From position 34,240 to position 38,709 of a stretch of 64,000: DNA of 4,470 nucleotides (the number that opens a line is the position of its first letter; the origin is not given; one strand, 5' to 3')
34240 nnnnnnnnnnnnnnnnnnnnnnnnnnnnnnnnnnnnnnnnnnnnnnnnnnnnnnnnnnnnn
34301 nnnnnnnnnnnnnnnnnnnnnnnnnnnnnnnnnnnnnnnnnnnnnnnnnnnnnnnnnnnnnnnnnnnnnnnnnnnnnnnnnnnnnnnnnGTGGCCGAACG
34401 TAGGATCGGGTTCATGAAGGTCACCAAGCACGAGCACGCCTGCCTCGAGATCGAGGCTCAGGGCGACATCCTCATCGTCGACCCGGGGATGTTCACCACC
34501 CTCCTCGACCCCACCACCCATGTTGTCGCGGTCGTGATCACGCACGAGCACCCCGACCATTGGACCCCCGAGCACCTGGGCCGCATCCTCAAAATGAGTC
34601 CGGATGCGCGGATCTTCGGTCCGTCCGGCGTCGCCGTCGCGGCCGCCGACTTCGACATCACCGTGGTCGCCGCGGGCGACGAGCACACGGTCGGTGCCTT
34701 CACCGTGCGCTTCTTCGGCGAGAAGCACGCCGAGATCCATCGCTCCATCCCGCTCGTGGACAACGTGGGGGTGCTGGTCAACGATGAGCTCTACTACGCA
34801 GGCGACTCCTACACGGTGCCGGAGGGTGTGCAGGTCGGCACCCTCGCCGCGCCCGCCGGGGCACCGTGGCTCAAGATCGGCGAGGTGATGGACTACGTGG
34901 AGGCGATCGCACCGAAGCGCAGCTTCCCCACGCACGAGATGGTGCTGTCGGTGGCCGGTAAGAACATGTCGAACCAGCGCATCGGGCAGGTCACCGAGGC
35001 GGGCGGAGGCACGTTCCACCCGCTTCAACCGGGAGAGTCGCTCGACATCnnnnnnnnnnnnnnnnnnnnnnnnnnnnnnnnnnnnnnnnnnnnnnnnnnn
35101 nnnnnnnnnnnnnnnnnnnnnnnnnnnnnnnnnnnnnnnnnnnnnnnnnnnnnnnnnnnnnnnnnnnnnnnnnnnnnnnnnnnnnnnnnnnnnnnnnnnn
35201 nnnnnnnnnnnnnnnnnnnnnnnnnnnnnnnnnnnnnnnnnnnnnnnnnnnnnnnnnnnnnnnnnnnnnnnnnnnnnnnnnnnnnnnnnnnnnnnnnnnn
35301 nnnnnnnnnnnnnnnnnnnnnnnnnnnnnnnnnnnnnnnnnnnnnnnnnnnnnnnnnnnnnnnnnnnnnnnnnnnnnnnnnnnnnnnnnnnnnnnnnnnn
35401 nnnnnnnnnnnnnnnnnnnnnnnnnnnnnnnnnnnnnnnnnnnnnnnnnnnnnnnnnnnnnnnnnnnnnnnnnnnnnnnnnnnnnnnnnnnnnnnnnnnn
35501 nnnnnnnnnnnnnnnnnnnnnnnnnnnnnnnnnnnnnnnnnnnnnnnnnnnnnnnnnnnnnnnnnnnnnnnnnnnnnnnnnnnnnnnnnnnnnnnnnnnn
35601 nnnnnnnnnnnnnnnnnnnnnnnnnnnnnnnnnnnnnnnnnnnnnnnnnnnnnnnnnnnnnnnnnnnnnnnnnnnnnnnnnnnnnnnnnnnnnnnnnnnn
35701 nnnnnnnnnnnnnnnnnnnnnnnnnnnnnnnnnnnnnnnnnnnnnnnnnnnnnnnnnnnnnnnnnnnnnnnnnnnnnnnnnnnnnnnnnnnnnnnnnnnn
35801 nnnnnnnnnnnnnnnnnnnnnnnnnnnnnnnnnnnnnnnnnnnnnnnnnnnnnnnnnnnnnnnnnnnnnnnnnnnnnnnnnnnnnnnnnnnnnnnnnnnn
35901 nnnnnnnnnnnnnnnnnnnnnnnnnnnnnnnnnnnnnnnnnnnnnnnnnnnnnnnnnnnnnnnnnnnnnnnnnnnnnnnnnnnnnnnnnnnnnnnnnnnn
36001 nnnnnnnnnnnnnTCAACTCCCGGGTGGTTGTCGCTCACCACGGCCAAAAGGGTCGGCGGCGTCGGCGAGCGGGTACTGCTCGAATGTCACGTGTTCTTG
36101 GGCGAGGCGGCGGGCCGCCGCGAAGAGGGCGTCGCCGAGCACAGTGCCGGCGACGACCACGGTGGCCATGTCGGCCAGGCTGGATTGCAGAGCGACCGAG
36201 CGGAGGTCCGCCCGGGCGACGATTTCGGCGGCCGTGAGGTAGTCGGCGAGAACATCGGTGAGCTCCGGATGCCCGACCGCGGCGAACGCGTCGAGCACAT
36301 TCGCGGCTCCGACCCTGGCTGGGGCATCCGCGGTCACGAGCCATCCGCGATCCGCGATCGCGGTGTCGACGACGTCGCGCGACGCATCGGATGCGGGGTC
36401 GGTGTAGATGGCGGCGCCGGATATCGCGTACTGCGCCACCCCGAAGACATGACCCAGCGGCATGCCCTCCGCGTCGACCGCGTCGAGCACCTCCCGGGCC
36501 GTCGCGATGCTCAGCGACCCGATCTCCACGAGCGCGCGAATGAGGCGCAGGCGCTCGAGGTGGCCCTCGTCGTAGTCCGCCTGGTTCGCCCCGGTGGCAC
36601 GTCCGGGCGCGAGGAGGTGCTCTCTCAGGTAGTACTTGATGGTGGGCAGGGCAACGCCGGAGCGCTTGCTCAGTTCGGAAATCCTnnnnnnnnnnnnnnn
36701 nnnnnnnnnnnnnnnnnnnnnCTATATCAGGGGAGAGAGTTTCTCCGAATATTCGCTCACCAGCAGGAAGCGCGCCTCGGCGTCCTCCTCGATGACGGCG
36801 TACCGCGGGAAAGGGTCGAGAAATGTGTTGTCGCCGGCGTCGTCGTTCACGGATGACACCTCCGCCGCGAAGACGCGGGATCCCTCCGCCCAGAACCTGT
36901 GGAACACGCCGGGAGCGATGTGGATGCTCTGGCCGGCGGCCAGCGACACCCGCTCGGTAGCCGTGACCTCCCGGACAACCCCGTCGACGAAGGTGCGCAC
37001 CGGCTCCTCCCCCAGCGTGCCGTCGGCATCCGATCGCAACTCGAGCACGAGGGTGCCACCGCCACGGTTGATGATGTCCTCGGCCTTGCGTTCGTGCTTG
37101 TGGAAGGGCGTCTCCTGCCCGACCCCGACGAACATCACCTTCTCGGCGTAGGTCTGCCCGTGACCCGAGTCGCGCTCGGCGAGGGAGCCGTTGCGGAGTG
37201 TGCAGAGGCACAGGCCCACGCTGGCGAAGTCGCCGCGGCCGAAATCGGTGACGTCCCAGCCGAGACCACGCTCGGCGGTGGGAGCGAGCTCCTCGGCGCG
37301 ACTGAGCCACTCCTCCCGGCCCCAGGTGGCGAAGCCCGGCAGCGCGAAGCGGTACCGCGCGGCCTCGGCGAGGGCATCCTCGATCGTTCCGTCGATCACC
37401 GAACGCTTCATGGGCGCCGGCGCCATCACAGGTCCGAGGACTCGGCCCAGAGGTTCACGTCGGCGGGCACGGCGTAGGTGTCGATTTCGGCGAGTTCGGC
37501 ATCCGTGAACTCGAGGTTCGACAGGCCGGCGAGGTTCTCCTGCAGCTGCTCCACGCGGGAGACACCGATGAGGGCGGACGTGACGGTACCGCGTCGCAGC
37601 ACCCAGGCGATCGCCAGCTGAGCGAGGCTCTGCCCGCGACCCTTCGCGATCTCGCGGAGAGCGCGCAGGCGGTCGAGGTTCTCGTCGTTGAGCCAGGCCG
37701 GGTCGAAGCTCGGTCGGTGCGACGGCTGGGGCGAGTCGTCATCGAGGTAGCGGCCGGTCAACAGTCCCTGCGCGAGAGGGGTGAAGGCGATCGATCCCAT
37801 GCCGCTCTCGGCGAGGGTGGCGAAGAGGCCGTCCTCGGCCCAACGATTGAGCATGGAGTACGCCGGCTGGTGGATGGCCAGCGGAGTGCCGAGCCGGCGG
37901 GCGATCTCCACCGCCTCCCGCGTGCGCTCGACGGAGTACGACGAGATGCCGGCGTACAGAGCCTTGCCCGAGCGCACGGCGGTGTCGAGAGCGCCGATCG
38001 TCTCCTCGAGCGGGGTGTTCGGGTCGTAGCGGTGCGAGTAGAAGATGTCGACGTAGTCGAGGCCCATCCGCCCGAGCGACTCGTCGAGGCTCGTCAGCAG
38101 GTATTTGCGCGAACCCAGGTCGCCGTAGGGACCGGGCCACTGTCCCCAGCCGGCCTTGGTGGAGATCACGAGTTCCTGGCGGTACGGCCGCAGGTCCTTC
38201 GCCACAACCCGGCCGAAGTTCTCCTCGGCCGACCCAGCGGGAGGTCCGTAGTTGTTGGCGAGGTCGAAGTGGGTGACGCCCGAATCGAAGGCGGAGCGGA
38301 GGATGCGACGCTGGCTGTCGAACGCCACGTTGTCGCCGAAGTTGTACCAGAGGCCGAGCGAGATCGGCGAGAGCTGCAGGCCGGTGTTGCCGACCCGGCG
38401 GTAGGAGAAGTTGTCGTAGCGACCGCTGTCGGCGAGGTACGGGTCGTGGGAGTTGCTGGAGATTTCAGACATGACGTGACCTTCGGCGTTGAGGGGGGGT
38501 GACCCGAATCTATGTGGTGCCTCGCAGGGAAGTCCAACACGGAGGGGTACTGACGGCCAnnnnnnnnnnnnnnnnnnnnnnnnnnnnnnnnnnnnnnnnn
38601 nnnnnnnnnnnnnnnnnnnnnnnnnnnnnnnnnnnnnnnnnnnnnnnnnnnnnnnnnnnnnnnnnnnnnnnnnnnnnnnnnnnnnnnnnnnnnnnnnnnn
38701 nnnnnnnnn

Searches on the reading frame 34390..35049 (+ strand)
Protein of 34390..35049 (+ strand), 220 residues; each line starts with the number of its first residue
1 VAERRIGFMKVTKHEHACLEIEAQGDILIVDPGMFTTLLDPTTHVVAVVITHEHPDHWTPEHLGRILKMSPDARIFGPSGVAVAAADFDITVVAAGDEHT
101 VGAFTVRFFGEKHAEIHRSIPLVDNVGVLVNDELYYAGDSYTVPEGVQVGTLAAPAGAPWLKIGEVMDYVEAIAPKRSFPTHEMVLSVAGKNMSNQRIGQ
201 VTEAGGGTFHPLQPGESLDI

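Call 13: search_protein_families(library=pfam, proteins=[window:34390-35049:+], max_evalue=0.001)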
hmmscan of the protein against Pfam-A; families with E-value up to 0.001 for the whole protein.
window:34390-35049:+ (220 aa): 2 families
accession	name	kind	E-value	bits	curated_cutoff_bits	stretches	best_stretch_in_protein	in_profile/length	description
PF13483.12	Lactamase_B_3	-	1e-15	58.5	24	1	10-182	1-160/160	Beta-lactamase superfamily domain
PF12706.13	Lactamase_B_2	-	5.6e-07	29.8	27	1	42-148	28-151/200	Beta-lactamase superfamily domain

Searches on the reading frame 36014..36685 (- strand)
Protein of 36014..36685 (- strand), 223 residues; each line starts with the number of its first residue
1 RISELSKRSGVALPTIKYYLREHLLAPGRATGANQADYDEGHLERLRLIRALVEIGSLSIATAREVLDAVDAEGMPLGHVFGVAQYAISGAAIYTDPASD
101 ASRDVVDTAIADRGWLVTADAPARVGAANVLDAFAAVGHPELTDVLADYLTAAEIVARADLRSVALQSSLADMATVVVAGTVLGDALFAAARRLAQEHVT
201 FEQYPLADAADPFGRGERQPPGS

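Call 61: search_protein_families(library=pfam, proteins=[window:36014-36685:-], max_evalue=0.0001)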
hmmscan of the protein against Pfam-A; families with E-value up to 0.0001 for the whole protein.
window:36014-36685:- (223 aa): 2 families
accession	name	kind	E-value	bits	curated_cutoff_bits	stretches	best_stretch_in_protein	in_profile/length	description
PF13411.12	MerR_1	-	8.3e-18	64.7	21.6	1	1-69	2-68/69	MerR HTH family regulatory protein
PF00376.29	MerR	-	5.1e-05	23.4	28.2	1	1-30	1-31/38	MerR family regulatory protein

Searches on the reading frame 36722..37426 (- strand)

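Call 61: search_protein_families(library=pfam, proteins=[window:36722-37426:-], max_evalue=0.0001)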
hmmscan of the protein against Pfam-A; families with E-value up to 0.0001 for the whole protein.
window:36722-37426:- (234 aa): 2 families
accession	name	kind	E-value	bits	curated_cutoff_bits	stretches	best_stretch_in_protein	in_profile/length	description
PF07385.18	Lyx_isomer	-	2.3e-76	256.3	20.8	1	6-226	1-222/222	D-lyxose isomerase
PF07883.17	Cupin_2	-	4e-05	23.7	27.2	0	146-184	24-62/70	Cupin domain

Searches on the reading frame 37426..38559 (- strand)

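Call 61: search_protein_families(library=pfam, proteins=[window:37426-38559:-], max_evalue=0.0001)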
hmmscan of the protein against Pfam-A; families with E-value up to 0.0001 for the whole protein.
window:37426-38559:- (377 aa): 1 family
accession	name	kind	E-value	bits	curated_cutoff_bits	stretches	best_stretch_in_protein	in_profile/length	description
PF00248.27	Aldo_ket_red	-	9.5e-74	248.5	24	1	65-361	1-288/291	Aldo/keto reductase family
